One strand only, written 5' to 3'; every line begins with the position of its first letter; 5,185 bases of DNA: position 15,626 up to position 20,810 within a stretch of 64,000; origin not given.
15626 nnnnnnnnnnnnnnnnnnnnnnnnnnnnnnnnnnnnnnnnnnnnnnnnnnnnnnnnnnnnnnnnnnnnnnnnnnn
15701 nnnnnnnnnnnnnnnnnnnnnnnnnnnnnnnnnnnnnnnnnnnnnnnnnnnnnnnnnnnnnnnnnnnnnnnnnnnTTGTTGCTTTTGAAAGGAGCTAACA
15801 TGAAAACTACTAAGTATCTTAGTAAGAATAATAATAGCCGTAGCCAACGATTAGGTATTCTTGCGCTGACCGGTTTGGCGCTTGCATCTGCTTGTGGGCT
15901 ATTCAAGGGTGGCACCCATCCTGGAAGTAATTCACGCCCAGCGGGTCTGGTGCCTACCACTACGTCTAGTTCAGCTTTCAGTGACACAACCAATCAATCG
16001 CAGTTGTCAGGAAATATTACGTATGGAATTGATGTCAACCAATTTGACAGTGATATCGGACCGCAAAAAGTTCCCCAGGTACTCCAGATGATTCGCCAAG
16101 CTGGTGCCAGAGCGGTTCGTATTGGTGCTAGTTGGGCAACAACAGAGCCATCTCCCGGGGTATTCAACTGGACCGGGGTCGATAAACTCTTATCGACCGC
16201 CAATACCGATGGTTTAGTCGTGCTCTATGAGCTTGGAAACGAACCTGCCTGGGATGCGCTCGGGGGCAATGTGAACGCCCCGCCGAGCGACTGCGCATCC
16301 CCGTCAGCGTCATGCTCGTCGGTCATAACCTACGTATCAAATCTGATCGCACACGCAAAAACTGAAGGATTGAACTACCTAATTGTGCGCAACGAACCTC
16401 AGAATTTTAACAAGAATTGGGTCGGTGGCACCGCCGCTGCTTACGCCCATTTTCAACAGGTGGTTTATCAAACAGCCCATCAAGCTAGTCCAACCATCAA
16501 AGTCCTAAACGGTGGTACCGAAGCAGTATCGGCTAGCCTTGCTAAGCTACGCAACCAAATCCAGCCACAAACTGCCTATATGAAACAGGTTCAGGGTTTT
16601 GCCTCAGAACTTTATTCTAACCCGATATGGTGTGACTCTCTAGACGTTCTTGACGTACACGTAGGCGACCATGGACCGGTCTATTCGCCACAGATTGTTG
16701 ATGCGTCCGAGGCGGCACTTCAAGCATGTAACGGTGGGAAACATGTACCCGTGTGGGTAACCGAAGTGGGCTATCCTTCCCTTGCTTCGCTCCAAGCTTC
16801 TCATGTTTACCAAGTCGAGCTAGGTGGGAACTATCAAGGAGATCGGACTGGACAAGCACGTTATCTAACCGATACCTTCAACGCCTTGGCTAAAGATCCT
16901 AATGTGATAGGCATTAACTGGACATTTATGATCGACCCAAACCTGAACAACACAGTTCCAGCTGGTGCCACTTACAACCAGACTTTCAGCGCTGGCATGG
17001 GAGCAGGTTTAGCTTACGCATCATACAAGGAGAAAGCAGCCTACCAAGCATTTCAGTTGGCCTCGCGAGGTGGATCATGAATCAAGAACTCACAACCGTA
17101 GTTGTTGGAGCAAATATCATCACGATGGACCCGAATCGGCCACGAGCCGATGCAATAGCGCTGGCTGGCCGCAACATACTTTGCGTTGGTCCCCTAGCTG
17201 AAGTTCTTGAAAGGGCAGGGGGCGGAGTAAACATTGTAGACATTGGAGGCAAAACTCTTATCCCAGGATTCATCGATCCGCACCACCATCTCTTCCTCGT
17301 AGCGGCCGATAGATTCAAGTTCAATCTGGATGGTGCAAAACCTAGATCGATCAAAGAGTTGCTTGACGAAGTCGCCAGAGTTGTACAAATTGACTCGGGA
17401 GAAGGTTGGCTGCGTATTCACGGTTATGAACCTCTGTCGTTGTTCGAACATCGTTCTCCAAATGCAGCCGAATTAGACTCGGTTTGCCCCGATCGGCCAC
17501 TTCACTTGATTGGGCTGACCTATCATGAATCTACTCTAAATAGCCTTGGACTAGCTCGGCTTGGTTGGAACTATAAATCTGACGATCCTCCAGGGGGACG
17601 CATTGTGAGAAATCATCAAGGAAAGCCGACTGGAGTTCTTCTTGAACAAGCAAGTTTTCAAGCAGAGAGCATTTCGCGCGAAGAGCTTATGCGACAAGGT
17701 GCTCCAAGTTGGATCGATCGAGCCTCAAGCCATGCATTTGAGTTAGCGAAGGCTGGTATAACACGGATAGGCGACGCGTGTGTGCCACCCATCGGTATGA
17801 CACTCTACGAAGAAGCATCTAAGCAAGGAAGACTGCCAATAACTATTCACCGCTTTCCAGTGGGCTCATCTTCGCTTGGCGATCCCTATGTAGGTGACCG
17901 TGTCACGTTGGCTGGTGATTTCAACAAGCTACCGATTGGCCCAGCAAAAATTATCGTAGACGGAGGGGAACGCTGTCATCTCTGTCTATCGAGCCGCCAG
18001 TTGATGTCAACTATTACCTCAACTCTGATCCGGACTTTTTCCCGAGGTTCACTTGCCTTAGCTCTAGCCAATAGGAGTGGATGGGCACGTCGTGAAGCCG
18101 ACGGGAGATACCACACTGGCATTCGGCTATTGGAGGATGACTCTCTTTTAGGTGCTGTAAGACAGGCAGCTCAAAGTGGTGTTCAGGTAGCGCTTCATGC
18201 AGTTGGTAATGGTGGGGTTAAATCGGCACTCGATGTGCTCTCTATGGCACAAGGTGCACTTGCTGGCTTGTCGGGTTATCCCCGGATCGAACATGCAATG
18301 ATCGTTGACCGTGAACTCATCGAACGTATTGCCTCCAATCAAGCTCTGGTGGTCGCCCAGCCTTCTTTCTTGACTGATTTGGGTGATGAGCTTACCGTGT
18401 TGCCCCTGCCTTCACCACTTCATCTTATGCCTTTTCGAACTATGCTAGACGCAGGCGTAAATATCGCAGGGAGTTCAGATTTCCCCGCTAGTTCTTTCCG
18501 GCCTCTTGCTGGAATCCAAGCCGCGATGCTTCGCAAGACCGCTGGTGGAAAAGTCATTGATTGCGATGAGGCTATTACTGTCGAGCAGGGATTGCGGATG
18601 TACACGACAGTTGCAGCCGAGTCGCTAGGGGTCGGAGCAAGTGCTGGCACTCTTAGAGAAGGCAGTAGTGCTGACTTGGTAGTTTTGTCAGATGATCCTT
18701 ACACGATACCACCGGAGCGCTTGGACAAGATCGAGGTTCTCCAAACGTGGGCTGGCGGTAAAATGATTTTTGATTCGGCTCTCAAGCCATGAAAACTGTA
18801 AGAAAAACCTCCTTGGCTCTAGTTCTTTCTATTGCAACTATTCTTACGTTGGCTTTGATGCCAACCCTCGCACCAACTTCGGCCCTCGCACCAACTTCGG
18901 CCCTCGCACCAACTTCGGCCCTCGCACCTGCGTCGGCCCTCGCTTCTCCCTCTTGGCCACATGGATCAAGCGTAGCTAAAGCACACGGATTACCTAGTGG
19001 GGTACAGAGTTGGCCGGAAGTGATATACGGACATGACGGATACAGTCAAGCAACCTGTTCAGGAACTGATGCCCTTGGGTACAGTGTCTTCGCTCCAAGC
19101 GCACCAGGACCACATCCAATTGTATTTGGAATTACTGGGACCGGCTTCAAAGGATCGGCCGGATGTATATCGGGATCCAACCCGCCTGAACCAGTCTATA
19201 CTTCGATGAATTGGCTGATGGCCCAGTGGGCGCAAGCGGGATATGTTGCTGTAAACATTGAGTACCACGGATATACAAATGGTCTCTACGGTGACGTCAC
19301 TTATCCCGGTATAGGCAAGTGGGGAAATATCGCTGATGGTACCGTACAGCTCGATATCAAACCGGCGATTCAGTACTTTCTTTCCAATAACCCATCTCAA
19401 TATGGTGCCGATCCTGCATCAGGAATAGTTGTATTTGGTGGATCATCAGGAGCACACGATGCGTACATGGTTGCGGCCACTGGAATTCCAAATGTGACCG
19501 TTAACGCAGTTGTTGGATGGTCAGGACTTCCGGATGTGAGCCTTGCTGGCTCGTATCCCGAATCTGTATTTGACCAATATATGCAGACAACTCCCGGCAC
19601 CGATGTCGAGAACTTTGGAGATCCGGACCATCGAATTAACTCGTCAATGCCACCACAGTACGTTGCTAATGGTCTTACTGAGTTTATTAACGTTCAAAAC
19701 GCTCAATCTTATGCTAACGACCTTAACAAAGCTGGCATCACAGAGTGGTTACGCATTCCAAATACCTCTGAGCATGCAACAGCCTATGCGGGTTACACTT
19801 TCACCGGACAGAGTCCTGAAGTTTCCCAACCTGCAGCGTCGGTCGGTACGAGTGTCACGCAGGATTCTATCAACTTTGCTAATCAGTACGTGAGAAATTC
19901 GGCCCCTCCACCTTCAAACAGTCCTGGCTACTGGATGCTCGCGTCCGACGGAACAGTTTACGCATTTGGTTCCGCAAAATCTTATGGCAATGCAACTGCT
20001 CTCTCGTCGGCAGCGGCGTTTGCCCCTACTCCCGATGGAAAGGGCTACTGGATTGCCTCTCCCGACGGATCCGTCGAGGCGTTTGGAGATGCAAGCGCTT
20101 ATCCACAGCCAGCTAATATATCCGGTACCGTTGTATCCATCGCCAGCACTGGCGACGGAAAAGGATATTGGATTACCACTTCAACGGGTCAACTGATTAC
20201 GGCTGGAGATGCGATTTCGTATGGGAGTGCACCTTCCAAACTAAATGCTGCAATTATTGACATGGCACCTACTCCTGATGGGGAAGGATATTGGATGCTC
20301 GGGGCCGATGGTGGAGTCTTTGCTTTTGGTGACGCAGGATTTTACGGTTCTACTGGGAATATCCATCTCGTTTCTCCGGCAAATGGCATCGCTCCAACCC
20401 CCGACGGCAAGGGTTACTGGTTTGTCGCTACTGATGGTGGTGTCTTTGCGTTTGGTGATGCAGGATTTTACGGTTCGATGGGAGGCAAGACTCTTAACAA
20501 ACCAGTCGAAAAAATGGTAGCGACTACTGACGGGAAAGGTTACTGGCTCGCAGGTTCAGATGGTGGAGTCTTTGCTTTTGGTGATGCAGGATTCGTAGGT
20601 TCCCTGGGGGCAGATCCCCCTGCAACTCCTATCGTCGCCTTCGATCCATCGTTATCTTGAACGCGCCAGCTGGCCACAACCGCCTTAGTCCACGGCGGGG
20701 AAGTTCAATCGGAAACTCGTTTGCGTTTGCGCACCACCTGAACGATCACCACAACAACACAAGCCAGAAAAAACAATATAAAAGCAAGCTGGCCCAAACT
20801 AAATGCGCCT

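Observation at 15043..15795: Unrecognised 42-aa '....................' repeat domain used as a common C-terminal module by five or more secreted proteins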

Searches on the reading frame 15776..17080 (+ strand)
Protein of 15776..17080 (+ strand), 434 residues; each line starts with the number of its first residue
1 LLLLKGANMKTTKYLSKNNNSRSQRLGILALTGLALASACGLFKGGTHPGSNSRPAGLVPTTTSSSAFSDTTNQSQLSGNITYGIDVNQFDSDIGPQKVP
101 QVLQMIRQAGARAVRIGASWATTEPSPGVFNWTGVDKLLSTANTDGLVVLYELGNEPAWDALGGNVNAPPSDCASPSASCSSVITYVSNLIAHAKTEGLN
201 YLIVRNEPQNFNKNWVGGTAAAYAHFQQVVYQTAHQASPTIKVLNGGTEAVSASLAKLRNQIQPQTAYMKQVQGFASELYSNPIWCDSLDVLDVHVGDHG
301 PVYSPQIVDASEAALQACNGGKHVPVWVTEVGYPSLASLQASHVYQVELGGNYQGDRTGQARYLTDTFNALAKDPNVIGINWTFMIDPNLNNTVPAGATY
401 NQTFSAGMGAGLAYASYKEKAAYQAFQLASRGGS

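Call 41: search_protein_families(library=pfam, proteins=[window:15776-17080:+], max_evalue=0.001)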
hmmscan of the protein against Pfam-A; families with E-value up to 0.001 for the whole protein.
window:15776-17080:+ (434 aa): 2 families
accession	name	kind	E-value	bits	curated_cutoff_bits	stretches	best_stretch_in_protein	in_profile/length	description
PF02449.21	Glyco_hydro_42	-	3.5e-05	23.8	21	1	99-150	12-64/376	Beta-galactosidase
PF01301.25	Glyco_hydro_35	-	0.00084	19.5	27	0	96-150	23-80/319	Glycosyl hydrolases family 35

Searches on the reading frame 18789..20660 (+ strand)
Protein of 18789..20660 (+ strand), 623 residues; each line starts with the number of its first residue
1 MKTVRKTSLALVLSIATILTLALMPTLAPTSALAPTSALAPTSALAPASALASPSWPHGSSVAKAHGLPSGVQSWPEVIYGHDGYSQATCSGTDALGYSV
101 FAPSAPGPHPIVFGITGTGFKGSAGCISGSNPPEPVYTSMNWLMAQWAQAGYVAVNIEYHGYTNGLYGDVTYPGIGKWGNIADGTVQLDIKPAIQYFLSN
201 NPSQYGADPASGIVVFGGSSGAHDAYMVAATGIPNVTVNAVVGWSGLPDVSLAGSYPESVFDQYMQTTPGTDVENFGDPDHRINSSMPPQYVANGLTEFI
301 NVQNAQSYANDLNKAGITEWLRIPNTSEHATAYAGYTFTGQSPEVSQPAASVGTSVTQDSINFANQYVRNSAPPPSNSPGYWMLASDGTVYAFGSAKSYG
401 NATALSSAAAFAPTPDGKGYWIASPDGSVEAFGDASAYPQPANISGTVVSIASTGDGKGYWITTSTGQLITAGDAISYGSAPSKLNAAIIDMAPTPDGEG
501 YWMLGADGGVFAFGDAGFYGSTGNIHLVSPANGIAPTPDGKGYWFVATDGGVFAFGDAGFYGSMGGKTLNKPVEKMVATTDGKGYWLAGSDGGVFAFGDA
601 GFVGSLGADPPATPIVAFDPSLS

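Call 5: search_protein_families(library=pfam, proteins=[window:18789-20660:+], max_evalue=1)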
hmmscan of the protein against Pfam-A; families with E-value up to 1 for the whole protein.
window:18789-20660:+ (623 aa): 3 families
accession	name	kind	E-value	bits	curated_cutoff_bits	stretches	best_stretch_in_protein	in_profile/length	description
PF20434.5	BD-FAE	-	3.7e-07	30.3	26.8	1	139-255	35-150/215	BD-FAE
PF13540.12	RCC1_2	-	0.044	14.1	22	0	384-395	14-25/30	Regulator of chromosome condensation (RCC1) repeat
PF01246.26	Ribosomal_L24e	-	0.64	10.7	27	0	538-555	14-31/66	Ribosomal protein L24e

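Call 6: search_protein_families(library=ncbifam, proteins=[window:18789-20660:+], max_evalue=1)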
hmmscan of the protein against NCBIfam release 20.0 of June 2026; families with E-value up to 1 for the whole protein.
window:18789-20660:+ (623 aa): 2 families
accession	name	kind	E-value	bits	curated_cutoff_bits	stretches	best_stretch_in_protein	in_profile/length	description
NF034186.3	PRK14891.1-1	equivalog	0.052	13.5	73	0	383-405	19-41/51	50S ribosomal protein L24e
NF052620.1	AryltfaseLP1002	equivalog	0.092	12.1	300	1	247-350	152-251/265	lp_1002 family arylesterase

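Call 32: find_encoding_contigs(protein=window:18789-20657:+, flank=3000, max_places=3)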
Protein window:18789-20657:+ (623 aa): 8 contigs read that carry it; 3 places shown.
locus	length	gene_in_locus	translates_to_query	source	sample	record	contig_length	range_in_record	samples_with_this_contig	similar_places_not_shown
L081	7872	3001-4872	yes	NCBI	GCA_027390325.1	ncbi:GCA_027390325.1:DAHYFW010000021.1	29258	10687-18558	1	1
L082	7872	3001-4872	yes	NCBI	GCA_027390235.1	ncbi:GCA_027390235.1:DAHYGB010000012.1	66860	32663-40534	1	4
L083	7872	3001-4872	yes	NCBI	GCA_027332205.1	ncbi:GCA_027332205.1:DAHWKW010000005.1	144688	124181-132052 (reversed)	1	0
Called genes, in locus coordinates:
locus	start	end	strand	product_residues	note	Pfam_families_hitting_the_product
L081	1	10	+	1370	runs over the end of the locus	-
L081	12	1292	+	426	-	-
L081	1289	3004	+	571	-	PF07969:Amidohydro_3, PF01979:Amidohydro_1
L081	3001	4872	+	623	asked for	-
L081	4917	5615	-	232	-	-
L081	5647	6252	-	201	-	-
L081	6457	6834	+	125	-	-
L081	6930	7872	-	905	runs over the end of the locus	PF13191:AAA_16, PF00196:GerE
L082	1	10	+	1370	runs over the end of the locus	-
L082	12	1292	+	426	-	-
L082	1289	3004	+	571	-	PF07969:Amidohydro_3, PF01979:Amidohydro_1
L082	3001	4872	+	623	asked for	-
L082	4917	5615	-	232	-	-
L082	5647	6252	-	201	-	-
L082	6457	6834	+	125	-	-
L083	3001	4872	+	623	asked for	-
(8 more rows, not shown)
